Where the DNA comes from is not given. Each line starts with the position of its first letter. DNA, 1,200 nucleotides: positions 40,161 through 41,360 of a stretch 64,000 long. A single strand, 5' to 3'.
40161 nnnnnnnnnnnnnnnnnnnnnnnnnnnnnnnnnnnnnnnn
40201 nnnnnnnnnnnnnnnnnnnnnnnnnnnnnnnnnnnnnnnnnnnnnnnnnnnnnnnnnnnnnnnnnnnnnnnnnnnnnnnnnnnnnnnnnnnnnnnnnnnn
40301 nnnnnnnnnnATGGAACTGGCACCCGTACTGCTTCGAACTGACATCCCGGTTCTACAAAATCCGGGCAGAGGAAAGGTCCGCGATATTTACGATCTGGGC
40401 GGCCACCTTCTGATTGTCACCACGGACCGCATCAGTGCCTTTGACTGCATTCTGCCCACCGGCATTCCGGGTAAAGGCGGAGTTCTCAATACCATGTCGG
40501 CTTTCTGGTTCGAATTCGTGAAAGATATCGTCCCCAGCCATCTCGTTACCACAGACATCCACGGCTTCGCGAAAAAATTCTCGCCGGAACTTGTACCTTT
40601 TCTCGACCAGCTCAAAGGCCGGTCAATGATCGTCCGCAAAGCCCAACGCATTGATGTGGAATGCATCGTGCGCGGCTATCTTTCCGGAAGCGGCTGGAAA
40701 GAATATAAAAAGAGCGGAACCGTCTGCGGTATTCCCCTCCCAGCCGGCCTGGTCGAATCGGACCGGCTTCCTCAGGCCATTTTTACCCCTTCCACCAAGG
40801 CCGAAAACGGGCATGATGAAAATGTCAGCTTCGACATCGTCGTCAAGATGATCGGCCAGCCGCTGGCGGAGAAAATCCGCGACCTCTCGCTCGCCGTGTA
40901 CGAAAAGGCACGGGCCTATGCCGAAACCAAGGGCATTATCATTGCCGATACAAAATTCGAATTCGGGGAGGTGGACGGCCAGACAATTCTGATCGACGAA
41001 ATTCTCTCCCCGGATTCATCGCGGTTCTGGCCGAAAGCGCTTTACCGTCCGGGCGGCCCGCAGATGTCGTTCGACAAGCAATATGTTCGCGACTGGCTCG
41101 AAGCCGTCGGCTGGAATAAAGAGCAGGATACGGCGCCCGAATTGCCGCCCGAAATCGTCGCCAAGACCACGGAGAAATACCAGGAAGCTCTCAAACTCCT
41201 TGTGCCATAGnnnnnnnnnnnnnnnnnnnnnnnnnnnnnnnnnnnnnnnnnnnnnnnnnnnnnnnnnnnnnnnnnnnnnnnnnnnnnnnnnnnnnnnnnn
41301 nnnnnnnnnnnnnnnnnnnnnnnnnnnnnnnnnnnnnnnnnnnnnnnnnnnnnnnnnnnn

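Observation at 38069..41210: A plus-strand, high-GC purB / purE-like / purC block immediately downstream of tRNA-Leu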

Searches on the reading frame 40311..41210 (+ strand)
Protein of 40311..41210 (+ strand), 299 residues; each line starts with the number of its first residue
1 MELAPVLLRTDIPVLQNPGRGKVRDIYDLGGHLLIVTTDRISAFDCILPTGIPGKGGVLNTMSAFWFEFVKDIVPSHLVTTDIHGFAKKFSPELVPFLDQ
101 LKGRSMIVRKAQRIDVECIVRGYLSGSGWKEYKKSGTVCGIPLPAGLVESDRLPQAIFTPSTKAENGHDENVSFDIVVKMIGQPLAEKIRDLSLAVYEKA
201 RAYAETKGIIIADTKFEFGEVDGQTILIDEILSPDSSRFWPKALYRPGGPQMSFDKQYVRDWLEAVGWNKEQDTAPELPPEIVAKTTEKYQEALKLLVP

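Call 4: search_protein_families(library=pfam, proteins=[window:40311-41210:+])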
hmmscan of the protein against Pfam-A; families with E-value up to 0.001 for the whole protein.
window:40311-41210:+ (299 aa): 1 family
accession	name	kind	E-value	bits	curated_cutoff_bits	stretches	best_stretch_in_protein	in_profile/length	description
PF01259.24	SAICAR_synt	-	7.1e-75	252.2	20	1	20-270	4-228/233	SAICAR synthetase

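Call 5: search_protein_families(library=ncbifam, proteins=[window:40311-41210:+])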
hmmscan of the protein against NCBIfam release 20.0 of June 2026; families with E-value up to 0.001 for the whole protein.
window:40311-41210:+ (299 aa): 7 families
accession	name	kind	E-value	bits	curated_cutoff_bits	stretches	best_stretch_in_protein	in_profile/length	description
NF010568.0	PRK13961.1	equivalog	4.3e-121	403.7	251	1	8-297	6-291/297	phosphoribosylaminoimidazolesuccinocarboxamide synthase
NF009251.0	PRK12607.1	equivalog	2.9e-74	249.7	371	2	106-294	88-284/315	phosphoribosylaminoimidazolesuccinocarboxamide synthase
TIGR00081.1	purC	equivalog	3e-69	233.5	189.9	1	20-297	10-269/279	phosphoribosylaminoimidazolesuccinocarboxamide synthase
NF010567.0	PRK13960.1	equivalog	1.1e-29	103.3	581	1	34-248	57-279/367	phosphoribosylaminoimidazolesuccinocarboxamide synthase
NF010564.0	PRK13959.1-1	subfamily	1.1e-26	93.7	459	1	20-275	6-257/294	phosphoribosylaminoimidazolesuccinocarboxamide synthase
TIGR02735.1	purC_vibrio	equivalog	1.5e-26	93.1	394.2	2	34-164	56-175/365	phosphoribosylaminoimidazolesuccinocarboxamide synthase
NF010566.0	PRK13959.1-4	equivalog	5.5e-06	25.8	546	0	34-78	22-68/339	phosphoribosylaminoimidazolesuccinocarboxamide synthase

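Call 14: find_encoding_contigs(protein=window:40311-41210:+, flank=10000, max_places=6)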
Protein window:40311-41210:+ (299 aa): no gene with exactly this product is on record in the collection.

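Call 24: find_homologous_proteins(query=window:40317-41210:+)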
Query window:40317-41210:+ (297 aa): 8000 proteins with E <= 0.001 among 8000 candidates; the best 120 are listed.
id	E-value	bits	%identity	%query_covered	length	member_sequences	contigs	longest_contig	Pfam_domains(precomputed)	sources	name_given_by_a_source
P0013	5.6e-198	674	100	100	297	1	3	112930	PF01259.25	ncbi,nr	ncbi:MAG: phosphoribosylaminoimidazolesuccinocarboxamide synthase [Patescibacteria group bacterium]|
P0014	2.1e-157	541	79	100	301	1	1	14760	PF01259.25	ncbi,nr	ncbi:MAG: phosphoribosylaminoimidazolesuccinocarboxamide synthase [Patescibacteria group bacterium]|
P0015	2.1e-140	485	73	100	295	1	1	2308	PF01259.25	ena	-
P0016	4.7e-136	471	70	100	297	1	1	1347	PF01259.25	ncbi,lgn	-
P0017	9.1e-134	463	71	100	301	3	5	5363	PF01259.25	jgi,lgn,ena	-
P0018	3.4e-132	458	69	100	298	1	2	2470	PF01259.25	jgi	jgi:phosphoribosylaminoimidazole-succinocarboxamide synthase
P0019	4.0e-132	458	71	98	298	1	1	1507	PF01259.25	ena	-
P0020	9.2e-132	457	69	100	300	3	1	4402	PF01259.25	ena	-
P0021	2.6e-131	455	70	99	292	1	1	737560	PF01259.25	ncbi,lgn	-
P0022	3.5e-130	452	68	100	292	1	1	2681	PF01259.25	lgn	-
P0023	6.0e-130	451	69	98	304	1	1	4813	PF01259.25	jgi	jgi:phosphoribosylaminoimidazole-succinocarboxamide synthase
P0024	1.3e-129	450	68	99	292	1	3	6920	PF01259.25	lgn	-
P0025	1.4e-129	450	68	99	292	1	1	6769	PF01259.25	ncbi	-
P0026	1.5e-128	446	70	94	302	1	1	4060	PF01259.25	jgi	jgi:phosphoribosylaminoimidazole-succinocarboxamide synthase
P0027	1.8e-128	446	69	99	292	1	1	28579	PF01259.25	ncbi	-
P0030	5.0e-127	441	69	100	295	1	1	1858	PF01259.25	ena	-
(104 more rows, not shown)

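Call 25: find_related_loci(query=window:40317-41210:+, collection=genome_contigs, flank=8000)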
Query window:40317-41210:+ (297 aa) in genome_contigs; peptide patterns used: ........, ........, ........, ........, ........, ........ (x = any residue, [..] = any of these).
600 stretches matched a pattern (row limit reached: there are more); 594 encode a relative of the query (tblastn E <= 1e-3); the best 80 are kept; 80 distinct loci.
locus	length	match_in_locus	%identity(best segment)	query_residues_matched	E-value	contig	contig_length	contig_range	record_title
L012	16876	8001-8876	61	1-296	3e-116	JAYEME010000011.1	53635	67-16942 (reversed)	MAG: Thermodesulfobacteriota bacterium isolate MAG089 MAG089_11, whole genome shotgun sequence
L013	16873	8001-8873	62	1-296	2e-115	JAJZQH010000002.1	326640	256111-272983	MAG: bacterium isolate SKS1.bin41 NODE_14_length_326640_cov_12.352553, whole genome shotgun sequence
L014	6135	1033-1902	60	3-296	8e-115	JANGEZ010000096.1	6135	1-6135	MAG: Candidatus Methylomirabilis sp. bin48 c_000000018618, whole genome shotgun sequence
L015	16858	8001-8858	59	4-296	3e-114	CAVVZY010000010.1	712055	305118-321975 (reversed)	MAG: uncultured Acidobacteriota bacterium isolate MFD01872.bin.1.36 genome assembly, contig: contig_77244, whole genome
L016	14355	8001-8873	58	1-296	5e-114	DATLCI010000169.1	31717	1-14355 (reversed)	MAG TPA_asm: Terriglobales bacterium isolate SMAG_U14320 k141_7740811, whole genome shotgun sequence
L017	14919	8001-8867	57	4-296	4e-114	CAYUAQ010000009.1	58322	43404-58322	MAG TPA_asm: uncultured Desulfobacteraceae bacterium isolate SRP338002_co1_42 genome assembly, contig: NODE_495_length_5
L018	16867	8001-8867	59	1-296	3e-113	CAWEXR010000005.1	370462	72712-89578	MAG: uncultured Acidobacteriota bacterium isolate MFD09222.bin.1.200 genome assembly, contig: contig_112604, whole genom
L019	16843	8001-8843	58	8-295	5e-113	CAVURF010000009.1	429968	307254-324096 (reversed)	MAG: uncultured Acidobacteriota bacterium isolate MFD05513.bin.2.88 genome assembly, contig: contig_34419, whole genome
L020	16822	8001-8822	59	18-296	2e-112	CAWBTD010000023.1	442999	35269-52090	MAG: Bryobacterales bacterium isolate MFD04580.bin.2.7 genome assembly, contig: contig_98057, whole genome shotgun seque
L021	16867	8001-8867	60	4-296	8e-112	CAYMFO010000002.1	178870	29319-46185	MAG TPA_asm: uncultured Geobacter sp. isolate binchicken_co66_95 genome assembly, contig: NODE_109_length_178870_cov_53.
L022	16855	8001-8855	60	7-296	5e-112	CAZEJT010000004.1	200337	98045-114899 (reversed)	MAG TPA_asm: uncultured Chlorobiaceae bacterium isolate SRP273308_co1_412 genome assembly, contig: NODE_64_length_200337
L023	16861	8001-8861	60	4-295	2e-111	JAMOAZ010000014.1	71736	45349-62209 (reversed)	MAG: Nitrospirota bacterium isolate MYC-10 scaffold14, whole genome shotgun sequence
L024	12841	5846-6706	58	5-296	2e-111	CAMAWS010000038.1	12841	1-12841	MAG: Candidatus Sulfopaludibacter sp. SbA3 isolate MaH-09apr19-160 genome assembly, contig: MaH-09apr19-C12253, whole ge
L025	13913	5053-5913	56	3-296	1e-110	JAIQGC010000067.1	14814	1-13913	MAG: Terriglobia bacterium isolate SRVP_33 SRVP18_hole-7m-from-trench_1_80cm_scaffold_1223, whole genome shotgun sequenc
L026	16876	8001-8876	59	1-296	5e-111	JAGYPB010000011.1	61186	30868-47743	MAG: Deltaproteobacteria bacterium isolate M55B183 11, whole genome shotgun sequence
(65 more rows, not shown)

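Call 33: find_encoding_contigs(protein=P0017, flank=6000, max_places=3)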
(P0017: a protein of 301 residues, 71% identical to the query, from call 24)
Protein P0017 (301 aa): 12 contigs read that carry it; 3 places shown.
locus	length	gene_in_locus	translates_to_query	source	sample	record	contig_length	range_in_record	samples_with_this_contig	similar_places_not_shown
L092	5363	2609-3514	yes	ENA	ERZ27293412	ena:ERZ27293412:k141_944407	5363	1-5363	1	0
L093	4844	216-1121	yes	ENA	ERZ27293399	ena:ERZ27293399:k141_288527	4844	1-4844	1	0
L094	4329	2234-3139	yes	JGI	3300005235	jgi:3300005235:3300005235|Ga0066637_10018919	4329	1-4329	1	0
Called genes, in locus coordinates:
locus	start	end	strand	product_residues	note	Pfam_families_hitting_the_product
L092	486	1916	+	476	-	PF00206:Lyase_1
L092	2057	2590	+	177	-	PF00731:AIRC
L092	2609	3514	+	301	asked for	PF01259:SAICAR_synt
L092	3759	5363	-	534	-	?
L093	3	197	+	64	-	?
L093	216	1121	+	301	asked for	PF01259:SAICAR_synt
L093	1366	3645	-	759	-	PF07721:TPR_4 (faint), PF13174:TPR_6 (faint), PF13431:TPR_17 (faint), PF13424:TPR_12, PF14559:TPR_19, PF13414:TPR_11 (weak), PF13432:TPR_16, PF00515:TPR_1 (weak), +8 more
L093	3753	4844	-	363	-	?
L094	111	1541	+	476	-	PF00206:Lyase_1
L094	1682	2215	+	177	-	PF00731:AIRC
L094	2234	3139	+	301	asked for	PF01259:SAICAR_synt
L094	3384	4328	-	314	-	?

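Call 34: find_encoding_contigs(protein=P0030, flank=6000, max_places=2)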
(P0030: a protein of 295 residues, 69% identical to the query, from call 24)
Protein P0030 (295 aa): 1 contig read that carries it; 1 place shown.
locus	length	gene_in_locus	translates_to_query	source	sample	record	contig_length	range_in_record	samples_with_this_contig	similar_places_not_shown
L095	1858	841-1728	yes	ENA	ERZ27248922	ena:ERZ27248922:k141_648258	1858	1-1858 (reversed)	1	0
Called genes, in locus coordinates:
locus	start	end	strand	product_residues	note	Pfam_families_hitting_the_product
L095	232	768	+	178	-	PF00731:AIRC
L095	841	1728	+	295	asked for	PF01259:SAICAR_synt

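Call 35: find_encoding_contigs(protein=P0021, flank=8000, max_places=2)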
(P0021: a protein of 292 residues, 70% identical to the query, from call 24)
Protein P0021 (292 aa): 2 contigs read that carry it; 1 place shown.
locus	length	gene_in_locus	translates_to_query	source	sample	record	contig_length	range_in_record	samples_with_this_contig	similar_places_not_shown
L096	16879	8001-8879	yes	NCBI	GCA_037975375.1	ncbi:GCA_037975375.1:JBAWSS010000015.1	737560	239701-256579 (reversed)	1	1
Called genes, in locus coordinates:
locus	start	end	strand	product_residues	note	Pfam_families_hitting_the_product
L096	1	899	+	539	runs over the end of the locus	PF00082:Peptidase_S8, PF13860:FlgD_ig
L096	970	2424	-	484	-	-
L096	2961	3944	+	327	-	PF01380:SIS, PF00571:CBS (weak)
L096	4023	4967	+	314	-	PF03279:Lip_A_acyltrans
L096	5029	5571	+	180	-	-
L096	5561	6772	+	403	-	PF03968:LptD_N (faint)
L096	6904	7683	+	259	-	PF00005:ABC_tran, PF13304:AAA_21 (faint)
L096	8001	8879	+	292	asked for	PF01259:SAICAR_synt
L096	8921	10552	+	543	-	PF02142:MGS, PF01808:AICARFT_IMPCHas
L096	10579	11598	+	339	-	PF06723:MreB_Mbl, PF00022:Actin (faint), PF00012:HSP70, PF14450:FtsA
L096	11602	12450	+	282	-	PF04085:MreC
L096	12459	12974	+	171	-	PF04093:MreD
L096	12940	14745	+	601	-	PF03717:PBP_dimer, PF00905:Transpeptidase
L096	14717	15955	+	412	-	PF01098:FTSW_RODA_SPOVE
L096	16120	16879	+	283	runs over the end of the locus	PF01790:LGT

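Call 54: search_protein_families(library=ncbifam, proteins=[L092:2609-3514:+, L096:8001-8879:+, L092:486-1916:+], max_evalue=1e-10)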
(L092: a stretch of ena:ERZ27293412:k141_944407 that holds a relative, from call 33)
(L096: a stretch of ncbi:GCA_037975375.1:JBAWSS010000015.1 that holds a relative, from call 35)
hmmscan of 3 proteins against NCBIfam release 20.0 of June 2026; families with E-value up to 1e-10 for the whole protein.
L092:2609-3514:+ (301 aa): 6 families
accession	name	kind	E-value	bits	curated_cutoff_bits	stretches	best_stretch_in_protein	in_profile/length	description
NF010568.0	PRK13961.1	equivalog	2.3e-127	424.3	251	1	7-300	5-294/297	phosphoribosylaminoimidazolesuccinocarboxamide synthase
NF009251.0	PRK12607.1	equivalog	1.6e-80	270.3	371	2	105-300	88-290/315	phosphoribosylaminoimidazolesuccinocarboxamide synthase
TIGR00081.1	purC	equivalog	2e-70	237.4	189.9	1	18-298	8-270/279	phosphoribosylaminoimidazolesuccinocarboxamide synthase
NF010567.0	PRK13960.1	equivalog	3.7e-33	114.8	581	1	30-263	53-293/367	phosphoribosylaminoimidazolesuccinocarboxamide synthase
NF010564.0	PRK13959.1-1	subfamily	2.9e-32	112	459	1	16-291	2-283/294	phosphoribosylaminoimidazolesuccinocarboxamide synthase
TIGR02735.1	purC_vibrio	equivalog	5.4e-30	104.4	394.2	1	33-163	55-175/365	phosphoribosylaminoimidazolesuccinocarboxamide synthase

L096:8001-8879:+ (292 aa): 6 families
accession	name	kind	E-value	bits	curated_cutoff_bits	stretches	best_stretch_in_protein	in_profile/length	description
NF010568.0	PRK13961.1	equivalog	2.6e-126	420.8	251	1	4-291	4-292/297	phosphoribosylaminoimidazolesuccinocarboxamide synthase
NF009251.0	PRK12607.1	equivalog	1.1e-69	234.7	371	1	5-287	8-284/315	phosphoribosylaminoimidazolesuccinocarboxamide synthase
TIGR00081.1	purC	equivalog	2.7e-66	223.8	189.9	1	17-287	9-266/279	phosphoribosylaminoimidazolesuccinocarboxamide synthase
NF010564.0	PRK13959.1-1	subfamily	1.5e-29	103.1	459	1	16-285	4-284/294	phosphoribosylaminoimidazolesuccinocarboxamide synthase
NF010567.0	PRK13960.1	equivalog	3.6e-27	95.1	581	1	31-242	56-279/367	phosphoribosylaminoimidazolesuccinocarboxamide synthase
TIGR02735.1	purC_vibrio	equivalog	6.4e-25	87.7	394.2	1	32-242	56-278/365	phosphoribosylaminoimidazolesuccinocarboxamide synthase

L092:486-1916:+ (476 aa): 8 families
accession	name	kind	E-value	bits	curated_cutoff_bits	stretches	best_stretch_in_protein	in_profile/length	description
TIGR00928.1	purB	equivalog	3.8e-74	250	326.2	1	11-461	4-431/436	adenylosuccinate lyase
NF006764.0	PRK09285.1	equivalog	1.2e-42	145.8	446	1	10-398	14-400/456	adenylosuccinate lyase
NF006500.1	PRK08937.2-4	subfamily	4.8e-40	137.7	626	1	11-465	13-442/448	adenylosuccinate lyase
NF006554.0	PRK09053.1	equivalog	1e-31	110.2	595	1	98-466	99-445/453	3-carboxy-cis,cis-muconate cycloisomerase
NF052536.2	CoM_syn_XcbD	exception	2.3e-31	109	600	1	39-406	41-391/443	3-sulfopropionylcysteine synthase XcbD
TIGR02426.1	protocat_pcaB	equivalog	1.1e-29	103.4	355.75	1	16-327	10-307/338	3-carboxy-cis,cis-muconate cycloisomerase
NF052556.1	NtrsucLyaStm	equivalog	2e-17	63.2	650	1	100-460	110-458/466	nitrosuccinate lyase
NF004631.0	PRK05975.1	equivalog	5.9e-15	55.1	371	1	34-302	37-289/352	3-carboxy-cis,cis-muconate cycloisomerase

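Call 59: search_protein_families(library=ncbifam, proteins=[L092:2057-2590:+, L095:232-768:+], max_evalue=0.001)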
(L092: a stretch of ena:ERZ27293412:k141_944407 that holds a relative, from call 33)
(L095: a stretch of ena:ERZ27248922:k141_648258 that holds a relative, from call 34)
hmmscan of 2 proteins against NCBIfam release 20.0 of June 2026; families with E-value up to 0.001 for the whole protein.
L092:2057-2590:+ (177 aa): 1 family
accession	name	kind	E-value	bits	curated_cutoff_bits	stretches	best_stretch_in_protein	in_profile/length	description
TIGR01162.1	purE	equivalog_domain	2.9e-06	26.9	149.6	1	4-118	1-102/156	5-(carboxyamino)imidazole ribonucleotide mutase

L095:232-768:+ (178 aa): 1 family
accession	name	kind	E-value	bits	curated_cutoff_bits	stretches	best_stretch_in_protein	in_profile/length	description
TIGR01162.1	purE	equivalog_domain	2.4e-07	30.4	149.6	1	6-157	1-146/156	5-(carboxyamino)imidazole ribonucleotide mutase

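Call 60: search_solved_structures(query=L092:2057-2590:+, max_evalue=0.00001, show_alignments=2)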
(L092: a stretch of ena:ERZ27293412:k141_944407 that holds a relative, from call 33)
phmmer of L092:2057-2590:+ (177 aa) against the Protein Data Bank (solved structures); distinct sequences matched with E-value up to 0.00001: 0.

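Call 61: search_solved_structures(query=L092:2057-2590:+, max_evalue=10, show_alignments=3)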
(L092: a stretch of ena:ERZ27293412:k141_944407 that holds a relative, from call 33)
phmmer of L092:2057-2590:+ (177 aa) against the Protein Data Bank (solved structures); distinct sequences matched with E-value up to 10: 4.
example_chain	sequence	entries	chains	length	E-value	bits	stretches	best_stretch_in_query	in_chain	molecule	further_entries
1o4v_A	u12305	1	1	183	0.022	18.1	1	4-81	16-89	phosphoribosylaminoimidazole mutase PurE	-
2ywx_A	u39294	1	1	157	0.14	15.5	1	4-80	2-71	Phosphoribosylaminoimidazole carboxylase catalytic subunit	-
3lp6_A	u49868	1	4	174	0.27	14.6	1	4-80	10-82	Phosphoribosylaminoimidazole carboxylase catalytic subunit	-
3rg8_A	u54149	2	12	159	0.74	13.1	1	3-84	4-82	Phosphoribosylaminoimidazole carboxylase, PurE protein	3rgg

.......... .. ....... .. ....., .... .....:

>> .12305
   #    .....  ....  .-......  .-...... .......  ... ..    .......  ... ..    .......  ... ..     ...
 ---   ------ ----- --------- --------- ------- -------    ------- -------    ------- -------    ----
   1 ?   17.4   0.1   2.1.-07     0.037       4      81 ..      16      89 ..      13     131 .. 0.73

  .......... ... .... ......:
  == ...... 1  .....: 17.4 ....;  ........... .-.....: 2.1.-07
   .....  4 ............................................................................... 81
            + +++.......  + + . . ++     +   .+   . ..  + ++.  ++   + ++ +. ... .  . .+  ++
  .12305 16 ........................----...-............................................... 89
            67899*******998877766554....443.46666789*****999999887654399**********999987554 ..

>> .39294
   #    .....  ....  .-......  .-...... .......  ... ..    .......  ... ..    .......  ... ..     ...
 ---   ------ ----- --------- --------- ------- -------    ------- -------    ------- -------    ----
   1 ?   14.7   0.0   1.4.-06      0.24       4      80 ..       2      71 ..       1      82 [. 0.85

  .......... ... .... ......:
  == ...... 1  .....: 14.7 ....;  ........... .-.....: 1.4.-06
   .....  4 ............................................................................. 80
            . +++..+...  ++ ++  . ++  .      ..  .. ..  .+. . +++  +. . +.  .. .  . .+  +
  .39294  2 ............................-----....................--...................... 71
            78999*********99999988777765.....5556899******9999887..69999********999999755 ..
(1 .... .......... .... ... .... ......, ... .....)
